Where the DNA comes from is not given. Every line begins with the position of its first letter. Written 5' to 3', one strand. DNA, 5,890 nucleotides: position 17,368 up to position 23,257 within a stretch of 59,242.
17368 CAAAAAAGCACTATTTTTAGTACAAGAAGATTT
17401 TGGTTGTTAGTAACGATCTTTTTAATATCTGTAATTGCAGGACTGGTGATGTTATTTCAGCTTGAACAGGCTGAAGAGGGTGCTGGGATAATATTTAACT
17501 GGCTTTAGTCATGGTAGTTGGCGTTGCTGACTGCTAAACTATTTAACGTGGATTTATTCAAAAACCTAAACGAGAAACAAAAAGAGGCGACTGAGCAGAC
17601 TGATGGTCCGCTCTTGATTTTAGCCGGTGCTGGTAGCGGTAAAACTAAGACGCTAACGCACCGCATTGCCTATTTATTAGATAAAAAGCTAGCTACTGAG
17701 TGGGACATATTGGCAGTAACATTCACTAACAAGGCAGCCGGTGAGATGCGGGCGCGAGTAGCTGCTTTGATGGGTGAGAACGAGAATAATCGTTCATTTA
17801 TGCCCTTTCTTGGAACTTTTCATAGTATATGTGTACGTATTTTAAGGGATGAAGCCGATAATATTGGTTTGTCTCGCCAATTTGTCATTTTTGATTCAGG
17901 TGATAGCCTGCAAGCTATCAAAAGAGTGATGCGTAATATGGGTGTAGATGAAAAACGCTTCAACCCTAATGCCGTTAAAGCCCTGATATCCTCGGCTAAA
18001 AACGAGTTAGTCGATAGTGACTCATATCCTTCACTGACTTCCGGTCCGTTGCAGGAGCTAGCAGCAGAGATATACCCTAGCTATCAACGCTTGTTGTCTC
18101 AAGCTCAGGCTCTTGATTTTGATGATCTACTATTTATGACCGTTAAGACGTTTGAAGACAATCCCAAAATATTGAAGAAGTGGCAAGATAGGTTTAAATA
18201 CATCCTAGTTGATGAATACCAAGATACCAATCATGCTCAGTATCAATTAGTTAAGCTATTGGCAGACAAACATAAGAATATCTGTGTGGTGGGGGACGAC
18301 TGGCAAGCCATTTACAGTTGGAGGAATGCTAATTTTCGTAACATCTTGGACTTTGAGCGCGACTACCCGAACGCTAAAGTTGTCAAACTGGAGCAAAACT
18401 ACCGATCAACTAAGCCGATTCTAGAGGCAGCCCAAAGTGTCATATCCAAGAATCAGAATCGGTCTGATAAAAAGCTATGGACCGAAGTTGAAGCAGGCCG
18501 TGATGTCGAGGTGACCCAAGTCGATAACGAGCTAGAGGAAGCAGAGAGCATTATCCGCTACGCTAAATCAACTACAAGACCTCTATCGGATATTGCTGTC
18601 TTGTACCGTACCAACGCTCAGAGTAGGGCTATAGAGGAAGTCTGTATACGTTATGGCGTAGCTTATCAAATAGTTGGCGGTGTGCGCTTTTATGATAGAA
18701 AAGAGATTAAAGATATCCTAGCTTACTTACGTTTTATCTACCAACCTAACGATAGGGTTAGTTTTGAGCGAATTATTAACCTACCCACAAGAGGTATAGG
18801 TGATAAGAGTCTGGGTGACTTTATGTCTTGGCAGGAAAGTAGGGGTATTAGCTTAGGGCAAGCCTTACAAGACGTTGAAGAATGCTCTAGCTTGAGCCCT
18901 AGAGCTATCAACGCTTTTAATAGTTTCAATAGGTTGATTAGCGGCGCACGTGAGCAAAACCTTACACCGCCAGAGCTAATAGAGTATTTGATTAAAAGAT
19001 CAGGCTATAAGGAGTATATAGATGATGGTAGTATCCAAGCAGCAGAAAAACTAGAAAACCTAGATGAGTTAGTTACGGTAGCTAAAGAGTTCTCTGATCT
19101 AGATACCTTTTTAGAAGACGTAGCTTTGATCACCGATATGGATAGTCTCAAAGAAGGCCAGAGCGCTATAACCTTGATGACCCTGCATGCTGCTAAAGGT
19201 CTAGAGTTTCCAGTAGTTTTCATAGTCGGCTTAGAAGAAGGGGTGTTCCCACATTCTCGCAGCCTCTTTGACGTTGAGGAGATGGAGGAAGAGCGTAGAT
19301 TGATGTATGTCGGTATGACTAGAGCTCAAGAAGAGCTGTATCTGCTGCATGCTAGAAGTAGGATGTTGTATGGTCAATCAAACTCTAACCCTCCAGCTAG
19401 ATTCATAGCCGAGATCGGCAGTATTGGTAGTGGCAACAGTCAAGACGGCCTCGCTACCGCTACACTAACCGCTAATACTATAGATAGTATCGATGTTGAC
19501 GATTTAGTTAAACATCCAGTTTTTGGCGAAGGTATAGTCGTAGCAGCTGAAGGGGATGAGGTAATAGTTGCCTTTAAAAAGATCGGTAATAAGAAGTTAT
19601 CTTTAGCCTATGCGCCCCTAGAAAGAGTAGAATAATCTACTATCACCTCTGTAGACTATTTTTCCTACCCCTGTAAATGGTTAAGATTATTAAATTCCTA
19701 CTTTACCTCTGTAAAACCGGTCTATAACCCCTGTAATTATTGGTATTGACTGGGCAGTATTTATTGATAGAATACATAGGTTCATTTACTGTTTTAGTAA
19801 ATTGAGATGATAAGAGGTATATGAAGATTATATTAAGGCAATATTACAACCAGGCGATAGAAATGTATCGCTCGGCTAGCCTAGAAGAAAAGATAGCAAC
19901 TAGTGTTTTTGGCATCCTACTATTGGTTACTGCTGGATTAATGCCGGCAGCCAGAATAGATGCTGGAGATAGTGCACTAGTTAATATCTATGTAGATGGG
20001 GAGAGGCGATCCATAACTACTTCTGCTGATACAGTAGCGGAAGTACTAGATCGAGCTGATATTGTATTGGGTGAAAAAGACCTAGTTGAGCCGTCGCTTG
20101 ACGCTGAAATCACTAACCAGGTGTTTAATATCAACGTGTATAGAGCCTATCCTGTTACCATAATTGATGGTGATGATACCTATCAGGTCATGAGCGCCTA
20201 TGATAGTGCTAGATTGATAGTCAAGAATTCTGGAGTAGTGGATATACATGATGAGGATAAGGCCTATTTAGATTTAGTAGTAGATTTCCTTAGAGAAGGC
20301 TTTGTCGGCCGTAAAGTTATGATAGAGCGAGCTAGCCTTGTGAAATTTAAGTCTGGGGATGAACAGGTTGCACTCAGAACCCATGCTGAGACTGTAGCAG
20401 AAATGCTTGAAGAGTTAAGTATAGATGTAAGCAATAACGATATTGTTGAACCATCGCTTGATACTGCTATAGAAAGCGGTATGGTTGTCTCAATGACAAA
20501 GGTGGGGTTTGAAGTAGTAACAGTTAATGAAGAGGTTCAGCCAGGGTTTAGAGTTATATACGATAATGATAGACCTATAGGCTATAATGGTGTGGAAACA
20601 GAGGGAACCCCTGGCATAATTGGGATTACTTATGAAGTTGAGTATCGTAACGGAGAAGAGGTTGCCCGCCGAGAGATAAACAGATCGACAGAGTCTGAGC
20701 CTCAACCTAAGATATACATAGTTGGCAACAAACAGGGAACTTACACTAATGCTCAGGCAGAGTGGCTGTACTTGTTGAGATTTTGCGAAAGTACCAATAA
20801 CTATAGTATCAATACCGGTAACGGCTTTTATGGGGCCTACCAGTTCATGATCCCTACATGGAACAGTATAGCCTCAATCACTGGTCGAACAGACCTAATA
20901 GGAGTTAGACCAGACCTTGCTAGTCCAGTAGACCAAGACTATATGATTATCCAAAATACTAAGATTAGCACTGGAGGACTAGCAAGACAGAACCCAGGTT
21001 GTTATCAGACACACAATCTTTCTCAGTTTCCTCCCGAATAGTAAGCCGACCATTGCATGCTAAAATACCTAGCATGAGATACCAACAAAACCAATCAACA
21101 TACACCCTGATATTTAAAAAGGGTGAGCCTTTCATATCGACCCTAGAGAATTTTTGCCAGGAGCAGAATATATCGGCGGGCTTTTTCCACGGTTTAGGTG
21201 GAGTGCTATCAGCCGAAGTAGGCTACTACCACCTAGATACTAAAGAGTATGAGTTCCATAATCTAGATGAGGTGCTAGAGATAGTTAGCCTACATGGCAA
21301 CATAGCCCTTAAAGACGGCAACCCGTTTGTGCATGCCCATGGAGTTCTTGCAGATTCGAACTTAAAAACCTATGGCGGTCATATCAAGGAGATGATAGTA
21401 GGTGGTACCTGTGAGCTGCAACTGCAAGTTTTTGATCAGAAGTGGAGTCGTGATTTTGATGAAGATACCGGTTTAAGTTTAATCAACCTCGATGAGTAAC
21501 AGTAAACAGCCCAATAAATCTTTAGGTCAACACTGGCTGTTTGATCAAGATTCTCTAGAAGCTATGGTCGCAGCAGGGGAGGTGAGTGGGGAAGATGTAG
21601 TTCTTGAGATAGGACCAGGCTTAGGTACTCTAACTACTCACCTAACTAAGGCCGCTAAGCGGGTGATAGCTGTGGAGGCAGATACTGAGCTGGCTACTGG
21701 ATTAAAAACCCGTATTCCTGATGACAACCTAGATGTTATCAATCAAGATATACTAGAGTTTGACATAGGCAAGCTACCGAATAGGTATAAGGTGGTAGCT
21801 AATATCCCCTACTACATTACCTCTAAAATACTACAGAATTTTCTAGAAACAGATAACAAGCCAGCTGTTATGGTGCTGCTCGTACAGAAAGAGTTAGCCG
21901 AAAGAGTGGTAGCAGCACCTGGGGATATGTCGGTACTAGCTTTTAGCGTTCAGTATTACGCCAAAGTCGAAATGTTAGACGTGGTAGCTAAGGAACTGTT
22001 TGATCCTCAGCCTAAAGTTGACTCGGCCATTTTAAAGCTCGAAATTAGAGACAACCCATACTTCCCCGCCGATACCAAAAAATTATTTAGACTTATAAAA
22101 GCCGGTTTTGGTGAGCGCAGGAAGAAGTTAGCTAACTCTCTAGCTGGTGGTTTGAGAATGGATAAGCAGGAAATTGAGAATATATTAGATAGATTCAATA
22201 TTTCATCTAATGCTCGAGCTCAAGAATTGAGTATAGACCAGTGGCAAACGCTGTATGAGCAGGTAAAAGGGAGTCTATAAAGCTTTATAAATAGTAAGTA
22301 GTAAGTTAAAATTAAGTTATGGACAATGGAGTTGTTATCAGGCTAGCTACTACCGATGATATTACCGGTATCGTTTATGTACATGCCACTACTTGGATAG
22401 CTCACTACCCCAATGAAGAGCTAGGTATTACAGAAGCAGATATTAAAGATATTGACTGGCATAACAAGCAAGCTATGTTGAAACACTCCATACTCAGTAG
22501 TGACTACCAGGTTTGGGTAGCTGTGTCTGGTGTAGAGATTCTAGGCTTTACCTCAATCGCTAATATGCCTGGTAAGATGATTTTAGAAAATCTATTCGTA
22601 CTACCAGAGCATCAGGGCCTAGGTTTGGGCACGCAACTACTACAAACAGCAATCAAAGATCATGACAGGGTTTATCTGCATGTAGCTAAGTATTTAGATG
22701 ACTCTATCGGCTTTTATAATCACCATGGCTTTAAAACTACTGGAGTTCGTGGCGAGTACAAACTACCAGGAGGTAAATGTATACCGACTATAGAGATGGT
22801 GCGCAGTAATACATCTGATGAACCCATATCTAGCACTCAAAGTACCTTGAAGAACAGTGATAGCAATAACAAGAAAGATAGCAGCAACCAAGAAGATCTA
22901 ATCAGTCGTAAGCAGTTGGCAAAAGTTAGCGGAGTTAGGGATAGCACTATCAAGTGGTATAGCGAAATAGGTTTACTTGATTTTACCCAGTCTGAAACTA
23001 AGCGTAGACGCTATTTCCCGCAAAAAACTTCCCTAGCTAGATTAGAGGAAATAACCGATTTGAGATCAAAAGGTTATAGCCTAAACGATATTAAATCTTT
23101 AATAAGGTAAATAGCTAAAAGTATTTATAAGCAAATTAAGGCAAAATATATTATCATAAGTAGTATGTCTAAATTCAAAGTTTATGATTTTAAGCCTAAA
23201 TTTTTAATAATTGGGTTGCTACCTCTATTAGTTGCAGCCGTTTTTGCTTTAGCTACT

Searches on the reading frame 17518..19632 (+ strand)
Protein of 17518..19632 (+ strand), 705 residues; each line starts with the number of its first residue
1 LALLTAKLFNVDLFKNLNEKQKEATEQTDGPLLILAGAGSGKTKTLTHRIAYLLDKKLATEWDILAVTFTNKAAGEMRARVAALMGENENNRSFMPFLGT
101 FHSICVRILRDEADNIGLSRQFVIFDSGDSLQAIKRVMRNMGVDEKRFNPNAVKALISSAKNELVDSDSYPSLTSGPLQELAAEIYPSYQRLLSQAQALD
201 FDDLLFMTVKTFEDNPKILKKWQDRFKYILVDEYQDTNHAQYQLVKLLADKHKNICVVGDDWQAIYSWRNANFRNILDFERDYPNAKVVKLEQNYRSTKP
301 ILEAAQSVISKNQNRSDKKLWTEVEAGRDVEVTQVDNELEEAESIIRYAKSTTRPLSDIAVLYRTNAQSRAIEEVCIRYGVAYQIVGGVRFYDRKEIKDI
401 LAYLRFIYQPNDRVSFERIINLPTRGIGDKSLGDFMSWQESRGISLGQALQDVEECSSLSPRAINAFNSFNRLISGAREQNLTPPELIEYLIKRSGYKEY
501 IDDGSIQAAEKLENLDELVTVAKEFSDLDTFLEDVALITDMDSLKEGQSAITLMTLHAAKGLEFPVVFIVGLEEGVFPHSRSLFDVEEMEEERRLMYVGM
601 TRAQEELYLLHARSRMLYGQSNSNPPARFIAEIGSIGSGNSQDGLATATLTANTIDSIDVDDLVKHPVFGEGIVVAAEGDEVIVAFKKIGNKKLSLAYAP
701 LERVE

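Call 10: search_protein_families(library=ncbifam, proteins=[window:17518-19632:+], max_evalue=0.00001)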
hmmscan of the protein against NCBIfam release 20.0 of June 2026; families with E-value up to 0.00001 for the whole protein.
window:17518-19632:+ (705 aa): 17 families
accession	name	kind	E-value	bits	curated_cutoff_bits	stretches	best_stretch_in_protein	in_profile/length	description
TIGR01073.1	pcrA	equivalog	6e-253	841.4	911.2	1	14-702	2-725/725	DNA helicase PcrA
NF008743.0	PRK11773.1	equivalog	3.9e-203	676.7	965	1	12-703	5-719/720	DNA helicase II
TIGR01075.1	uvrD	equivalog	8.1e-195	649.2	1144.45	1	14-702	2-715/715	DNA helicase II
TIGR01074.1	rep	equivalog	4.8e-177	590.2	951.45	1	17-633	2-633/668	DNA helicase Rep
NF008172.0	PRK10919.1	equivalog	1.5e-137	459.7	1168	1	17-633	3-633/673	DNA helicase Rep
NF008276.0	PRK11054.1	equivalog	8.4e-49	166.6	543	3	180-364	390-568/684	DNA helicase IV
TIGR02785.1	addA_Gpos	equivalog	1.2e-47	162.4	707.65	3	178-309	337-480/1234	helicase-exonuclease AddAB subunit AddA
TIGR00609.1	recB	equivalog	1.8e-39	135.6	696.05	3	179-322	323-461/1175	exodeoxyribonuclease V subunit beta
TIGR02784.1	addA_alphas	equivalog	2.2e-37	129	860.75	3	179-316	341-500/1138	double-strand break repair helicase AddA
NF010485.0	PRK13909.1-2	equivalog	7.4e-35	120.4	650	2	179-569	282-629/909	RecB-like helicase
NF010487.0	PRK13909.1-4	equivalog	5.4e-28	97.7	759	2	195-407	294-526/924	RecB-like helicase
NF041464.1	HelD_BACSU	equivalog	4.9e-18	64.4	419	1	223-374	544-691/779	RNA polymerase recycling motor HelD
NF008128.0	PRK10876.1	equivalog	3.2e-12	45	1697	1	184-313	334-465/1181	exodeoxyribonuclease V subunit beta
NF010484.0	PRK13909.1-1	equivalog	1.1e-11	43.3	1074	0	189-314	303-440/945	RecB-like helicase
NF010486.0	PRK13909.1-3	equivalog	9.9e-11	40.4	1109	0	32-90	8-67/921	RecB-like helicase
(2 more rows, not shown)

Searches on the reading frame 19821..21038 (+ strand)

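Call 73: search_protein_families(library=pfam, proteins=[window:19821-21038:+], max_evalue=0.00001)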
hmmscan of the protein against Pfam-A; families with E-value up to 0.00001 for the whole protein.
window:19821-21038:+ (406 aa): 3 families
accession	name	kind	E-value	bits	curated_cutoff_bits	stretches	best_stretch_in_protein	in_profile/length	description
PF03990.20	DUF348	-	5.9e-24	84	24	2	54-94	1-41/41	G5-linked-Ubiquitin-like domain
PF07501.17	G5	-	1.9e-13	50.8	23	1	232-304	3-75/75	G5 domain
PF06737.19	Transglycosylas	-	4.1e-09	37.4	27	1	321-374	12-60/77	Transglycosylase-like domain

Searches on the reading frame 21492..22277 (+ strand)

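Call 73: search_protein_families(library=pfam, proteins=[window:21492-22277:+], max_evalue=0.00001)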
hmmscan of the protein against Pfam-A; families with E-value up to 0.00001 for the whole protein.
window:21492-22277:+ (262 aa): 1 family
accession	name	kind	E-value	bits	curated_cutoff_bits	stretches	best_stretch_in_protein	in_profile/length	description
PF00398.26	RrnaAD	-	3.4e-55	187.4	24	1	6-257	3-260/263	Ribosomal RNA adenine dimethylase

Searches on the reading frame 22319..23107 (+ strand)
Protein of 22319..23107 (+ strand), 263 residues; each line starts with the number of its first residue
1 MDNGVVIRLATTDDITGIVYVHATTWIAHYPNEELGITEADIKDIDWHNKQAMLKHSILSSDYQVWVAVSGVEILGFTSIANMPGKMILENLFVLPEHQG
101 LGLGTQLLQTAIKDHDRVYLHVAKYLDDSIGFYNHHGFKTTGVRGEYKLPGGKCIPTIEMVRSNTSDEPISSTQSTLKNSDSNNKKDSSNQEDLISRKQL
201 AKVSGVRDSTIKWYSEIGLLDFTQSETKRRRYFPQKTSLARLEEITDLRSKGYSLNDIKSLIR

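Call 73: search_protein_families(library=pfam, proteins=[window:22319-23107:+], max_evalue=0.00001)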
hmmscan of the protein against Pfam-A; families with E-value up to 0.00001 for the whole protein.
window:22319-23107:+ (263 aa): 4 families
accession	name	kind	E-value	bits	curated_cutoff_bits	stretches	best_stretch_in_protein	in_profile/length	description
PF13508.13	Acetyltransf_7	-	6.3e-14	52.6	27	1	62-139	2-83/84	Acetyltransferase (GNAT) domain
PF00583.31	Acetyltransf_1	-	8e-13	49.1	20.7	1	57-138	27-116/116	Acetyltransferase (GNAT) family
PF13673.13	Acetyltransf_10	-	5.4e-12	46.2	23.6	1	51-145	19-114/128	Acetyltransferase (GNAT) domain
PF13411.12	MerR_1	-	2.5e-10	40.7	21.6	1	198-262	4-66/69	MerR HTH family regulatory protein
